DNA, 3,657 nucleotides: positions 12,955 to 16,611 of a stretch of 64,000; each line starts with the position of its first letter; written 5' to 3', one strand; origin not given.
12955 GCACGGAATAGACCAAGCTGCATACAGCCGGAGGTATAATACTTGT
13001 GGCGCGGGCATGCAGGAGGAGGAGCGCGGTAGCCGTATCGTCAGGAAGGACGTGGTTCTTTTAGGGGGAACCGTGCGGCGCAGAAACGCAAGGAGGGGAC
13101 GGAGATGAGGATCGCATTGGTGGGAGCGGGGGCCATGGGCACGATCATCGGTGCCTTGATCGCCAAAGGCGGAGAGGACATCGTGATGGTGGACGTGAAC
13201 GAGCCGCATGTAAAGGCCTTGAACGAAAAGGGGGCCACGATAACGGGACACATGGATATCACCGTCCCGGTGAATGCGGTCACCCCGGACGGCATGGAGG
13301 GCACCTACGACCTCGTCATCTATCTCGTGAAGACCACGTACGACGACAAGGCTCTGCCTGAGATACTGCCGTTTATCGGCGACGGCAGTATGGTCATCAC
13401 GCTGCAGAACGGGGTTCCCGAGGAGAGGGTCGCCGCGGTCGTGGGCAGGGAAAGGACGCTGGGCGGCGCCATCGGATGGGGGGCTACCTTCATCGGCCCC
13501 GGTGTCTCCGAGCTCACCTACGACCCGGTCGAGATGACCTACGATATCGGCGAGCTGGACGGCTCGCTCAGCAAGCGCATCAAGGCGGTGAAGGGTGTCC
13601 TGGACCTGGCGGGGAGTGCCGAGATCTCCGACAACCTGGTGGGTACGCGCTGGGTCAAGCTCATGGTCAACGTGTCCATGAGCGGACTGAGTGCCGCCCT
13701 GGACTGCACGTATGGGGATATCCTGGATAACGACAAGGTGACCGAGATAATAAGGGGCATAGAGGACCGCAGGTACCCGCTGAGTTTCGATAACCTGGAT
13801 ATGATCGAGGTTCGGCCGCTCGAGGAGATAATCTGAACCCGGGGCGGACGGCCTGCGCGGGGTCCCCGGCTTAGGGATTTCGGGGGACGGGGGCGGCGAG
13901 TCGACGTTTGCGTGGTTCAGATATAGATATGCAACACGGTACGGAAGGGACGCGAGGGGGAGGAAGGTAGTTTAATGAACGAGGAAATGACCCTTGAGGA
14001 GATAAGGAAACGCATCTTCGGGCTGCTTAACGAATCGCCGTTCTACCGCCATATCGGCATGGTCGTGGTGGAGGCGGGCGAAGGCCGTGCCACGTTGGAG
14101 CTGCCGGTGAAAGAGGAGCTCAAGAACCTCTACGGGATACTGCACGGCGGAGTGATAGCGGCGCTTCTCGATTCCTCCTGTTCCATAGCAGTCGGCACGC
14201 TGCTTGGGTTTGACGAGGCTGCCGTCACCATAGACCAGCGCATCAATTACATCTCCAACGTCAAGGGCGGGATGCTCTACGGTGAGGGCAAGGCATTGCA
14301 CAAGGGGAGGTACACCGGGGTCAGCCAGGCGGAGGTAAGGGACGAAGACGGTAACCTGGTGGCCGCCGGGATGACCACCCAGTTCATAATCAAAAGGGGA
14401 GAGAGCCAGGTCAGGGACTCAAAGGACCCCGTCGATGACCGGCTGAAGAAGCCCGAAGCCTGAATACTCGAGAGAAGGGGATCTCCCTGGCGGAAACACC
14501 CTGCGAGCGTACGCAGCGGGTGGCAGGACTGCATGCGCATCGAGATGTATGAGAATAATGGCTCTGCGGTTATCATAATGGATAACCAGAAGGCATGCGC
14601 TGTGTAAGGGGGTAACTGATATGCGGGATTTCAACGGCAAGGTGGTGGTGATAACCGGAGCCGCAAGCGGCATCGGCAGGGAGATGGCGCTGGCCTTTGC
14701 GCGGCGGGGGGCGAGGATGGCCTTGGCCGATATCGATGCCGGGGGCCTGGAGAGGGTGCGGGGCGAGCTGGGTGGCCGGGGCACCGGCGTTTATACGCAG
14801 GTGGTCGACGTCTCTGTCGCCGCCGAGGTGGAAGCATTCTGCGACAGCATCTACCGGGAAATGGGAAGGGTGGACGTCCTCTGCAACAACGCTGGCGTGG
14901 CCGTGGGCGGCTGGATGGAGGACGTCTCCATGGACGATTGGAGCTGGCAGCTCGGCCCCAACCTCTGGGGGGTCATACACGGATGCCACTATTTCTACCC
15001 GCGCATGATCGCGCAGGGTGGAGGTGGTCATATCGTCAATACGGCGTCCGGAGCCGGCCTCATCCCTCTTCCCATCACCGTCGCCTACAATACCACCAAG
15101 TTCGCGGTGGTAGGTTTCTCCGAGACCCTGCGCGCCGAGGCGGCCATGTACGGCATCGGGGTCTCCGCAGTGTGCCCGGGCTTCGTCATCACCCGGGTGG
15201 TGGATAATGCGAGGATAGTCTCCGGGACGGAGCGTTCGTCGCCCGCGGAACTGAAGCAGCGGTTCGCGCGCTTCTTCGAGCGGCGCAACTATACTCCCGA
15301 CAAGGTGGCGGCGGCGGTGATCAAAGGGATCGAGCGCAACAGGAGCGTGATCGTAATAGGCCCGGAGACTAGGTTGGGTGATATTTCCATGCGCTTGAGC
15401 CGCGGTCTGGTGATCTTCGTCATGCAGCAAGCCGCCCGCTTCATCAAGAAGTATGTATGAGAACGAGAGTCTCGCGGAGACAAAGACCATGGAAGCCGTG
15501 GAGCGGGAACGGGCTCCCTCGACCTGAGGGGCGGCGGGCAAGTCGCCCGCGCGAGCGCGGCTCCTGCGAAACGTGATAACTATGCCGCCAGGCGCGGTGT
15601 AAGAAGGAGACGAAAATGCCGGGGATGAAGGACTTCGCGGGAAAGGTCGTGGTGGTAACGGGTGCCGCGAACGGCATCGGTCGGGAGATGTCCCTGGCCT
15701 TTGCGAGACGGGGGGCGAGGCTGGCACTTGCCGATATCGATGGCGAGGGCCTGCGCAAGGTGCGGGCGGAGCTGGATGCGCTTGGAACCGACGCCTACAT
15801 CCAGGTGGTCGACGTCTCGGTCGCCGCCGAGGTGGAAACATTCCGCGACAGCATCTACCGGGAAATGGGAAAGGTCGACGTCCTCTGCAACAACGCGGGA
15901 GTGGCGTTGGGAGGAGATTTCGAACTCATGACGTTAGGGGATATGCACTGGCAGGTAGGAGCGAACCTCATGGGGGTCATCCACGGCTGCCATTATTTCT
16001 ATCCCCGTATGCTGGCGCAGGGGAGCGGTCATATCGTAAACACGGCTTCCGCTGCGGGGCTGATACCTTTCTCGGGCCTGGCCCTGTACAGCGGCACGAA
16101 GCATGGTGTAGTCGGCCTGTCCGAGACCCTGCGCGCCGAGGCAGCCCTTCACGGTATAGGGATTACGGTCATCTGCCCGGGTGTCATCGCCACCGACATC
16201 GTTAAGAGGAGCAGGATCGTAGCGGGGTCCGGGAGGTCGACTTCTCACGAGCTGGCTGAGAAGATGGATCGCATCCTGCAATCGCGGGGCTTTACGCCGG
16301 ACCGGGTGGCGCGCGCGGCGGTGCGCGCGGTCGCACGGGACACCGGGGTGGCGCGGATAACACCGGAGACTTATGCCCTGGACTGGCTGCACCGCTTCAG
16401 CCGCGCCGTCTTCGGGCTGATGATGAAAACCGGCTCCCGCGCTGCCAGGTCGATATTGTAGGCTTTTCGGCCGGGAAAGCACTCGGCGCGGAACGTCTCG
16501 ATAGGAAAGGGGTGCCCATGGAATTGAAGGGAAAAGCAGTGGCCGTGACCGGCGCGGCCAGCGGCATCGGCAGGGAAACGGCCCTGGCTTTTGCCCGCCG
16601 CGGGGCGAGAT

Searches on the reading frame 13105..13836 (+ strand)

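Call 24: search_protein_families(library=pfam, proteins=[window:13105-13836:+], max_evalue=0.001)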
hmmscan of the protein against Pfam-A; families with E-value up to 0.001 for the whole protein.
window:13105-13836:+ (243 aa): 6 families
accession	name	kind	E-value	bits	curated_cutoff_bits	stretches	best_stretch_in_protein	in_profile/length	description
PF02558.23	ApbA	-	1.1e-28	100.2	22.2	1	3-139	1-139/150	Ketopantoate reductase PanE/ApbA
PF08546.17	ApbA_C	-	2.9e-07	31.3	22.7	1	178-219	2-43/125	Ketopantoate reductase PanE/ApbA C terminal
PF03721.20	UDPG_MGDP_dh_N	-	5.7e-07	29.7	27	1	1-47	1-47/187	UDP-glucose/GDP-mannose dehydrogenase family, NAD binding domain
PF01210.29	NAD_Gly3P_dh_N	-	4.6e-05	23.9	23.1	1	3-107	2-109/158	NAD-dependent glycerol-3-phosphate dehydrogenase N-terminus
PF03446.21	NAD_binding_2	-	7e-05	23.3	21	1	2-103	1-95/161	NAD binding domain of 6-phosphogluconate dehydrogenase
PF02737.24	3HCDH_N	-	0.00021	21.7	22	1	3-42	2-41/180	3-hydroxyacyl-CoA dehydrogenase, NAD binding domain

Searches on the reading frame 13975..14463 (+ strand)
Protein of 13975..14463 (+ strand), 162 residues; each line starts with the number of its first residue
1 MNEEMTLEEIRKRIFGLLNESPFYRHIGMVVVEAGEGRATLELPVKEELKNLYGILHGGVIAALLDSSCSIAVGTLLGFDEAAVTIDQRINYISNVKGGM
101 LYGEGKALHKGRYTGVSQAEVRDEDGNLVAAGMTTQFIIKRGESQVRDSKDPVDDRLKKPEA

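Call 51: search_protein_families(library=pfam, proteins=[window:13975-14463:+], max_evalue=0.001)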
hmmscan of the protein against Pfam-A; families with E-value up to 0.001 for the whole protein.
window:13975-14463:+ (162 aa): 2 families
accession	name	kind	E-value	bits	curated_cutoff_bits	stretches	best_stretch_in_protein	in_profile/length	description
PF03061.28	4HBT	-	2.7e-16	60.1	20.6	1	53-130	1-79/79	Thioesterase superfamily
PF14539.12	DUF4442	-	0.00063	20.4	25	0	18-133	10-127/132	Domain of unknown function (DUF4442)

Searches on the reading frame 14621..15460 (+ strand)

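Call 24: search_protein_families(library=pfam, proteins=[window:14621-15460:+], max_evalue=0.001)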
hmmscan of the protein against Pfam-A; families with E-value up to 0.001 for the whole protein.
window:14621-15460:+ (279 aa): 3 families
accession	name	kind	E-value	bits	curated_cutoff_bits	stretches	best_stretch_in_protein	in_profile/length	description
PF00106.31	adh_short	-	6.9e-49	166.4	26.6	1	7-197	1-190/195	short chain dehydrogenase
PF13561.12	adh_short_C2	-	3.9e-34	118.7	27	1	13-233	1-213/236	Enoyl-(Acyl carrier protein) reductase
PF08659.16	KR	-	2e-08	34.8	22.6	1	9-169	3-162/180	KR domain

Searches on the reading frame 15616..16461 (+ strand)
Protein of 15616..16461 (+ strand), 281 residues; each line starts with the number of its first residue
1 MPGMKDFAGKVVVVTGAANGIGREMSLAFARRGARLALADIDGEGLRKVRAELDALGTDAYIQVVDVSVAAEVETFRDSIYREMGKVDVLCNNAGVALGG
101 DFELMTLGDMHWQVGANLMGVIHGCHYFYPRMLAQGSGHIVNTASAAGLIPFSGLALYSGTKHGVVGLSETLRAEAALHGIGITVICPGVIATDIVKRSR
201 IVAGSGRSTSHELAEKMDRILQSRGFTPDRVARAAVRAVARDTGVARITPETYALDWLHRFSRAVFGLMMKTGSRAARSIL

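Call 51: search_protein_families(library=pfam, proteins=[window:15616-16461:+], max_evalue=0.001)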
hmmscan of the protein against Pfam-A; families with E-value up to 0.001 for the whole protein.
window:15616-16461:+ (281 aa): 3 families
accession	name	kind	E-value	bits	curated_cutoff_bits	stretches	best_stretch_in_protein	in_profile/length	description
PF00106.31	adh_short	-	4.7e-50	170.2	26.6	1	10-199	1-190/195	short chain dehydrogenase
PF13561.12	adh_short_C2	-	1.2e-34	120.4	27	1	16-236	1-214/236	Enoyl-(Acyl carrier protein) reductase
PF08659.16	KR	-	3.3e-08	34.1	22.6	1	12-174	3-165/180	KR domain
